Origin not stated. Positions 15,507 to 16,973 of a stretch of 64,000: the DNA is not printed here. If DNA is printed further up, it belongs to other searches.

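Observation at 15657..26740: Archaeal counterpart of an ABC-transporter-dependent, terminator-capped glycan pathway (WbdD-like logic)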

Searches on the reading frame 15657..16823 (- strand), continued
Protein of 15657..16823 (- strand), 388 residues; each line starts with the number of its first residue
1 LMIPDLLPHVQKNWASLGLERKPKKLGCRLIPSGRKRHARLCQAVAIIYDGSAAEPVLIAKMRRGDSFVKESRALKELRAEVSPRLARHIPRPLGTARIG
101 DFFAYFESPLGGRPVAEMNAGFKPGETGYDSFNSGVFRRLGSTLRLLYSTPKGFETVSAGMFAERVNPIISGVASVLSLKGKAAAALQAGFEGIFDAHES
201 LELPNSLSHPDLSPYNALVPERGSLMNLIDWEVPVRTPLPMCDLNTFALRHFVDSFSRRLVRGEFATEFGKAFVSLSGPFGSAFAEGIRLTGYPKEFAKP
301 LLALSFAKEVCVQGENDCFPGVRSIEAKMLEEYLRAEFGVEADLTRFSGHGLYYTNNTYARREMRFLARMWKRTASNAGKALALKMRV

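Call 42: fold_search(model_id=the predicted structure, library=pdb)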
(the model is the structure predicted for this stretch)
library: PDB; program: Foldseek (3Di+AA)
matches with E <= 10: 1999; with E <= 0.001: 191
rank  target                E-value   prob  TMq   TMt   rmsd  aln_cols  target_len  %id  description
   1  4gkh_G                2.1e-07  1.00  0.44  0.61   5.6       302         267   12  Crystal structure of the aminoglycoside phosphotransferase APH(3')-Ia, with substrate kanamycin and small molecule inh (released 2012-09-05)
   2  9qoy_A                2.8e-07  1.00  0.43  0.60   5.8       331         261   13  Pseudomonas aeruginosa APH(3")-IIb - Wild Type (released 2026-04-08)
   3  9qos_B                6.4e-07  1.00  0.46  0.65   6.0       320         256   12  APH(3')-IIb with an inhibitor (released 2026-02-11)
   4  9qos_A                6.4e-07  1.00  0.40  0.58   5.5       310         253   13  APH(3')-IIb with an inhibitor (released 2026-02-11)
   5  4feu_B                9.9e-07  1.00  0.44  0.62   6.1       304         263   13  Crystal structure of the aminoglycoside phosphotransferase APH(3')-Ia, with substrate kanamycin and small molecule inh (released 2012-06-20)
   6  4h05_B                1.2e-06  1.00  0.45  0.61   6.4       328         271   16  Crystal structure of aminoglycoside-3'-phosphotransferase of type VIII (released 2014-04-09)
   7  1nd4_A                1.2e-06  1.00  0.41  0.57   6.1       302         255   12  Crystal structure of aminoglycoside-3'-phosphotransferase-IIa (released 2003-09-16)
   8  9qoy_B                1.4e-06  1.00  0.41  0.57   7.6       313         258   12  Pseudomonas aeruginosa APH(3")-IIb - Wild Type (released 2026-04-08)
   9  3tdv_A                1.9e-06  1.00  0.45  0.55   9.0       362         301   14  Structure of the GDP complex of wild-type aminoglycoside 2'-phosphotransferase-IIIa (released 2012-03-07)
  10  5iqi_C                3.2e-06  1.00  0.43  0.54   8.6       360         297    9  Aminoglycoside Phosphotransferase (2'')-Ia (CTD of AAC(6')-Ie/APH(2'')-Ia) Y237F mutant in complex with GMPPNP and Mag (released 2016-05-25)
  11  6fuc                  3.5e-06  1.00  0.41  0.54   7.3       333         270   14  Structure of aminoglycoside phosphotransferase APH(3'')-Id from Streptomyces rimosus ATCC10970 (released 2019-03-20)
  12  5iqc_C                4.1e-06  1.00  0.42  0.52   8.3       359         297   10  Aminoglycoside Phosphotransferase (2'')-Ia (CTD of AAC(6')-Ie/APH(2'')-Ia) in complex with GMPPNP, Magnesium, and Gent (released 2016-05-25)
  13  5iqe_A                4.3e-06  1.00  0.45  0.57   7.8       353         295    9  Aminoglycoside Phosphotransferase (2'')-Ia (CTD of AAC(6')-Ie/APH(2'')-Ia) in complex with GMPPNP, Magnesium, and Neom (released 2016-05-25)
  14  4n57_A                5.4e-06  1.00  0.40  0.50  11.8       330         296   14  Crystal structure of aminoglycoside phosphotransferase APH(2'')-IVa ADP complex (released 2014-12-17)
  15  1j7l_A                6.0e-06  1.00  0.42  0.57   7.1       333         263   13  Crystal Structure of 3',5"-Aminoglycoside Phosphotransferase Type IIIa ADP Complex (released 2001-08-08)
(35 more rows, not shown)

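Call 43: find_encoding_contigs(protein=P0029, flank=10000, max_places=2)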
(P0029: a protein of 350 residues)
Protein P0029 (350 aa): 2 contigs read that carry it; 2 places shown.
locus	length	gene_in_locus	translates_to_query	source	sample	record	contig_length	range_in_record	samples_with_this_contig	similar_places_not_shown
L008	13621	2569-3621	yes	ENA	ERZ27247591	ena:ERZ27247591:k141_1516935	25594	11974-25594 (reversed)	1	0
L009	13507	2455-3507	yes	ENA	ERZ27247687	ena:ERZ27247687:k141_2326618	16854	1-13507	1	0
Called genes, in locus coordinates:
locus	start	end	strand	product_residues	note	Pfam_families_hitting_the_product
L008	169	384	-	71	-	PF18929:DUF5678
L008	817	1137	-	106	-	PF01061:ABC2_membrane (weak)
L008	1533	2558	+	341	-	PF02527:GidB (faint), PF08241:Methyltransf_11, PF08242:Methyltransf_12 (weak), PF13649:Methyltransf_25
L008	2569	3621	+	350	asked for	-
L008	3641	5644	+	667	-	PF13641:Glyco_tranf_2_3, PF00535:Glycos_transf_2, PF10111:Glyco_tranf_2_2, PF13632:Glyco_trans_2_3 (weak)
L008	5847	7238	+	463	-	PF00534:Glycos_transf_1 (weak), PF13692:Glyco_trans_1_4, PF13524:Glyco_trans_1_2 (weak)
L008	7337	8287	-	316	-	PF01073:3Beta_HSD, PF01370:Epimerase, PF02719:Polysacc_synt_2, PF04321:RmlD_sub_bind, PF07993:NAD_binding_4, PF13460:NAD_binding_10, PF16363:GDP_Man_Dehyd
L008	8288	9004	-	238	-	PF00483:NTP_transferase, PF12804:NTP_transf_3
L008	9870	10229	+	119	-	-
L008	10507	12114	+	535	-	PF13231:PMT_2 (weak)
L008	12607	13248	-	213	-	PF13489:Methyltransf_23, PF08241:Methyltransf_11, PF08242:Methyltransf_12, PF13649:Methyltransf_25 (weak)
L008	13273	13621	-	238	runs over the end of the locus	PF13489:Methyltransf_23, PF01209:Ubie_methyltran (faint), PF05401:NodS (weak), PF13649:Methyltransf_25, PF13847:Methyltransf_31, PF08241:Methyltransf_11, PF08242:Methyltransf_12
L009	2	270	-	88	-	PF18929:DUF5678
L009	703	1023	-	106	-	PF01061:ABC2_membrane (weak)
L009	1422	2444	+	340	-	PF02527:GidB (faint), PF08241:Methyltransf_11, PF08242:Methyltransf_12 (weak), PF13649:Methyltransf_25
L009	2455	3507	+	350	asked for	-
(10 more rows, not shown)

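Call 44: find_encoding_contigs(protein=P0030, flank=10000, max_places=2)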
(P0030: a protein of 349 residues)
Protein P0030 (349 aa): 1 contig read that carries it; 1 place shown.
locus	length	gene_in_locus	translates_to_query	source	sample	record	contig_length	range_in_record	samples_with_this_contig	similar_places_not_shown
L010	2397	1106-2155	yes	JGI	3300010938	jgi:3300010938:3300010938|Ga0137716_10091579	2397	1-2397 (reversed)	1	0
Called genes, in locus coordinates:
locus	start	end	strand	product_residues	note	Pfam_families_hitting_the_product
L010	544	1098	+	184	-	-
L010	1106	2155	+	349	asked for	-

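Call 45: find_encoding_contigs(protein=P0031, flank=10000, max_places=2)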
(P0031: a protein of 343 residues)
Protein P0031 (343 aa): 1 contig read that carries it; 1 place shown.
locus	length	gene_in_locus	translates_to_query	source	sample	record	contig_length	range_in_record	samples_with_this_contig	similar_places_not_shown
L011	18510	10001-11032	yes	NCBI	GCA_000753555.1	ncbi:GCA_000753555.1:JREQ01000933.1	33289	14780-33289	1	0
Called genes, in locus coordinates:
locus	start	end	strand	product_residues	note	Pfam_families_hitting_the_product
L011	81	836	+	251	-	PF08241:Methyltransf_11, PF13649:Methyltransf_25 (weak), PF08242:Methyltransf_12 (weak), PF13847:Methyltransf_31 (weak)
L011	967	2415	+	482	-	PF00535:Glycos_transf_2, PF13506:Glyco_transf_21 (weak), PF13641:Glyco_tranf_2_3, PF13632:Glyco_trans_2_3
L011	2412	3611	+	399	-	PF13439:Glyco_transf_4 (weak), PF13579:Glyco_trans_4_4, PF00534:Glycos_transf_1, PF13692:Glyco_trans_1_4, PF13524:Glyco_trans_1_2 (weak)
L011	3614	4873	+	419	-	PF13439:Glyco_transf_4 (faint), PF13579:Glyco_trans_4_4, PF00534:Glycos_transf_1, PF20706:GT4-conflict (weak), PF13692:Glyco_trans_1_4, PF13524:Glyco_trans_1_2 (weak)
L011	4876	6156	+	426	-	PF13477:Glyco_trans_4_2 (faint), PF13439:Glyco_transf_4, PF13579:Glyco_trans_4_4, PF20706:GT4-conflict (weak), PF00534:Glycos_transf_1, PF13692:Glyco_trans_1_4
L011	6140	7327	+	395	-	PF00005:ABC_tran, PF14524:Wzt_C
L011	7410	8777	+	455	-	-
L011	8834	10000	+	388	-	PF13489:Methyltransf_23 (weak), PF08241:Methyltransf_11, PF08242:Methyltransf_12, PF13649:Methyltransf_25, PF13847:Methyltransf_31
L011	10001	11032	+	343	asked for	PF01636:APH (weak)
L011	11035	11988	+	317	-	PF08241:Methyltransf_11, PF13649:Methyltransf_25 (faint)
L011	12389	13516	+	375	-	PF13439:Glyco_transf_4, PF13579:Glyco_trans_4_4, PF00534:Glycos_transf_1, PF13692:Glyco_trans_1_4, PF13524:Glyco_trans_1_2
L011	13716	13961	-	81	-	-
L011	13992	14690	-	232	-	PF00486:Trans_reg_C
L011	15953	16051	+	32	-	-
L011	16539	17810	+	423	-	PF01548:DEDD_Tnp_IS110, PF02371:Transposase_20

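Call 46: search_solved_structures(query=L004:8914-9996:+, max_evalue=1)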
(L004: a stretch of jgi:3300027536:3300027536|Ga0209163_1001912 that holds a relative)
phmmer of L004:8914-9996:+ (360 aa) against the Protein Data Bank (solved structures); distinct sequences matched with E-value up to 1: 47.
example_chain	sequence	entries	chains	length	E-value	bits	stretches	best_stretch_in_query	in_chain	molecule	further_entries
3mgg_A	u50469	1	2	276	5.7e-08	35.5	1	105-224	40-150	Methyltransferase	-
7wzf_A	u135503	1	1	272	1.8e-05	27.2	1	102-218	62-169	YunM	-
8joz_A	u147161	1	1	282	0.00036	23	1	104-221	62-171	tRNA 5-carboxymethoxyuridine methyltransferase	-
4htf_A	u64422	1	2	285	0.00036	22.9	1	104-221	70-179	S-adenosylmethionine-dependent methyltransferase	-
3sm3_A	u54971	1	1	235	0.00039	22.8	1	102-214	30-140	SAM-dependent methyltransferases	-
3l8d_A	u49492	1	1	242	0.00083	21.8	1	100-183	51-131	Methyltransferase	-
4kdr_A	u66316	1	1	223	0.00095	21.6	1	105-226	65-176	3-demethylubiquinone-9 3-methyltransferase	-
5dpm_A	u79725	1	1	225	0.00097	21.5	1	105-226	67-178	Ubiquinone biosynthesis O-methyltransferase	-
9un4_A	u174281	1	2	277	0.0017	20.7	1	103-213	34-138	Juvenile hormone acid O-methyltransferase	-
5z9o_A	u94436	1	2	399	0.0026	20.1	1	105-200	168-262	Cyclopropane-fatty-acyl-phospholipid synthase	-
1xxl_A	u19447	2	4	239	0.0033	19.8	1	104-174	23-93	YcgJ protein | ycgJ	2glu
4kdc_A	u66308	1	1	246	0.006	18.9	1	105-227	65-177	3-demethylubiquinone-9 3-methyltransferase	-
6dnz_B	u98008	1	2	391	0.0073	18.6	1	98-210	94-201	Arginine N-methyltransferase, putative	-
2zul_A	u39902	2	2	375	0.012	17.9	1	105-214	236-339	Probable ribosomal RNA small subunit methyltransferase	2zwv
3dmf_A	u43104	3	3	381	0.012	17.9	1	105-214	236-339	Probable ribosomal RNA small subunit methyltransferase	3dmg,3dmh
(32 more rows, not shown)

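Call 47: search_solved_structures(query=L011:8834-10000:+, max_evalue=1)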
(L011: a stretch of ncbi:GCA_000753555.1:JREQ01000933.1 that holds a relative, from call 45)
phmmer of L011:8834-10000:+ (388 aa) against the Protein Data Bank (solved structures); distinct sequences matched with E-value up to 1: 60.
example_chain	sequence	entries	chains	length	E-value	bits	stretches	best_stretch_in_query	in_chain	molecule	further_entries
5wp4_A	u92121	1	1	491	0.00018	24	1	115-192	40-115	Phosphoethanolamine N-methyltransferase 1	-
3mgg_A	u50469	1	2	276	0.00021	23.8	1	114-209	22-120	Methyltransferase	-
5z9o_A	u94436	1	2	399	0.00033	23.1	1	131-209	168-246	Cyclopropane-fatty-acyl-phospholipid synthase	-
8qby_t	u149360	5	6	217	0.0004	22.9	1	120-210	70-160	Protein-L-isoaspartate O-methyltransferase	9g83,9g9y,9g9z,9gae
3l8d_A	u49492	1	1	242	0.00072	22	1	131-212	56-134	Methyltransferase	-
2yxd_A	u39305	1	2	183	0.00076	21.9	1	111-177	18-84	Probable cobalt-precorrin-6Y C(15)-methyltransferase [decarboxylating]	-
5wp5_A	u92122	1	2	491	0.0011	21.5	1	115-193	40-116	Phosphomethylethanolamine N-methyltransferase 2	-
9w6x_A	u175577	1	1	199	0.0035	19.8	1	127-206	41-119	YtkW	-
1r8x_A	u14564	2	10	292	0.0039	19.6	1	131-243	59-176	glycine N-methyltransferase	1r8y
3ofj_A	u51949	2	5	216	0.004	19.6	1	132-241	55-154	Nodulation protein S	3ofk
9un4_A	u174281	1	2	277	0.0052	19.2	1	121-239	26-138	Juvenile hormone acid O-methyltransferase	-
3sm3_A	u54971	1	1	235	0.0056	19.1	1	129-239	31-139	SAM-dependent methyltransferases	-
1vlm_A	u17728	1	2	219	0.0072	18.7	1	181-254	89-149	SAM-dependent methyltransferase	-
3d2l_A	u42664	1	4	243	0.0079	18.6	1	125-254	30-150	SAM-dependent methyltransferase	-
6wlf_A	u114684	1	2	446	0.011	18.1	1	116-206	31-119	Phosphoethanolamine N-methyltransferase 1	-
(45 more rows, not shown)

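Call 54: find_related_loci(query=A4, collection=genome_contigs, flank=10000)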
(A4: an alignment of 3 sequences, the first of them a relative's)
Query A4 (360 aa) in genome_contigs; peptide patterns used: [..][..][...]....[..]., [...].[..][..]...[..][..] (x = any residue, [..] = any of these).
29 stretches matched a pattern; 3 encode a relative of the query (tblastn E <= 1e-3); 3 distinct loci.
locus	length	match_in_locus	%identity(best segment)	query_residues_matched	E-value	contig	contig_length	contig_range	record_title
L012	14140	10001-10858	36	67-355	1e-47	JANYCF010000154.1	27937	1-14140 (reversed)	MAG: Opitutaceae bacterium isolate 336R_metabinner_126 336R_k141_2593110, whole genome shotgun sequence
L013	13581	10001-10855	32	67-358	2e-41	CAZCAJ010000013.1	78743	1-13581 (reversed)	MAG TPA_asm: uncultured Opitutaceae bacterium isolate binchicken_co162_448 genome assembly, contig: NODE_408_length_7874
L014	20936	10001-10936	33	43-357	1e-40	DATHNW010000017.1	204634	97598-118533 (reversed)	MAG TPA_asm: Opitutaceae bacterium isolate SMAG_U12668 k141_2461238, whole genome shotgun sequence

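Call 56: find_related_loci(query=A1, collection=metagenome_contigs, flank=10000)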
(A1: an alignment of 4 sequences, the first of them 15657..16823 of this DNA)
Query A1 (388 aa) in metagenome_contigs; peptide patterns used: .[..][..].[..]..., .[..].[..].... (x = any residue, [..] = any of these).
511 stretches matched a pattern; 2 encode a relative of the query (tblastn E <= 1e-3); 2 distinct loci.
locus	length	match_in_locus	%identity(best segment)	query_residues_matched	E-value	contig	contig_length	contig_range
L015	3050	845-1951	75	1-369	0e+0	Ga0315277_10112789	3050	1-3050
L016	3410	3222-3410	81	1-63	2e-28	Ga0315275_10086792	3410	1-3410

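Call 59: search_protein_families(library=pfam, proteins=[L016:539-1624:-, L016:1621-2385:-, L016:2387-3160:-, L015:10-780:-, L015:1967-2821:-, L001:3-641:+, L001:1570-3423:-], max_evalue=0.001)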
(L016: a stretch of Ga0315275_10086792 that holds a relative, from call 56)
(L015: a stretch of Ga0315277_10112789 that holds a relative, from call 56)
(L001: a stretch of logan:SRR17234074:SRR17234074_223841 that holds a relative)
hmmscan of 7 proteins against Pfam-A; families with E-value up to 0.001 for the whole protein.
L016:539-1624:- (361 aa): 2 families
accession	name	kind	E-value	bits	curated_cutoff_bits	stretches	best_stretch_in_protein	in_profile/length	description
PF04055.27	Radical_SAM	-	1.6e-10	41.9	29.5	1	62-196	1-139/166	Radical SAM superfamily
PF13186.11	SPASM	-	1.6e-09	38.3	21.5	1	275-344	1-66/67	Iron-sulfur cluster-binding domain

L016:1621-2385:- (254 aa): 2 families
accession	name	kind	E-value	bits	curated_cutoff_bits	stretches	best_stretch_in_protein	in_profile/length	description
PF00005.33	ABC_tran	-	9.8e-21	75.2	25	1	44-175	1-135/137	ABC transporter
PF13304.12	AAA_21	-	2.4e-06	28.3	27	1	58-77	3-22/304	AAA domain, putative AbiEii toxin, Type IV TA system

L016:2387-3160:- (257 aa): 1 family
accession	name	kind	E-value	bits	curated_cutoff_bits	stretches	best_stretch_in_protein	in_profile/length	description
PF01061.29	ABC2_membrane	-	1.2e-10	41.7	26.9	1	12-217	2-210/211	ABC-2 type transporter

L015:10-780:- (256 aa): 1 family
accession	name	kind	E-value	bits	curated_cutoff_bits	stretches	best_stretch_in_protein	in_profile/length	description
PF01061.29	ABC2_membrane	-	1.2e-10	41.7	26.9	1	11-216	2-210/211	ABC-2 type transporter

L015:1967-2821:- (284 aa): 3 families
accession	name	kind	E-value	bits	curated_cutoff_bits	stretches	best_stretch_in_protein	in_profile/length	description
PF01163.29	RIO1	-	1.7e-50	171.7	22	1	88-274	1-183/187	RIO domain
PF03109.22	ABC1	-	1.1e-05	25.2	22.9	1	146-254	121-225/244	ABC1 atypical kinase-like domain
PF01636.29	APH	-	0.00062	20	23.2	0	205-244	156-198/239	Phosphotransferase enzyme family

L001:3-641:+ (212 aa): 4 families
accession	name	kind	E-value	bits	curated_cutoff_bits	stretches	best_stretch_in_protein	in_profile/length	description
PF00534.26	Glycos_transf_1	-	1.8e-32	112.7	26.4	1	27-187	14-171/172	Glycosyl transferases group 1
PF13692.12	Glyco_trans_1_4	-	1.1e-21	78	27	1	31-172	4-140/142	Glycosyl transferases group 1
PF13524.12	Glyco_trans_1_2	-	2.1e-12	47.6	25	1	61-200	13-140/144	Glycosyl transferase-like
PF20706.3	GT4-conflict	-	9.5e-05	22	26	1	35-149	204-320/385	Family 4 Glycosyltransferase in conflict systems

L001:1570-3423:- (617 aa): 7 families
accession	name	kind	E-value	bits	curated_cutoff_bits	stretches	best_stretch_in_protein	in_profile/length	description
PF00535.33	Glycos_transf_2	-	3.1e-20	73.2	23.3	1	10-180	1-165/168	Glycosyl transferase family 2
PF13641.12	Glyco_tranf_2_3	-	6.7e-17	62.7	27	1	8-225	2-217/230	Glycosyltransferase like family 2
PF13692.12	Glyco_trans_1_4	-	7.3e-12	46.2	27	1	460-530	48-110/142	Glycosyl transferases group 1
PF00534.26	Glycos_transf_1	-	2.2e-11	44.1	26.4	1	484-526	80-122/172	Glycosyl transferases group 1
PF13524.12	Glyco_trans_1_2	-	7.7e-07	29.6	25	1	479-606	29-139/144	Glycosyl transferase-like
PF20706.3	GT4-conflict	-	9.9e-06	25.2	26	1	489-606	274-382/385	Family 4 Glycosyltransferase in conflict systems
PF13632.12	Glyco_trans_2_3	-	0.00025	21.4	27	1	89-217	2-120/198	Glycosyl transferase family group 2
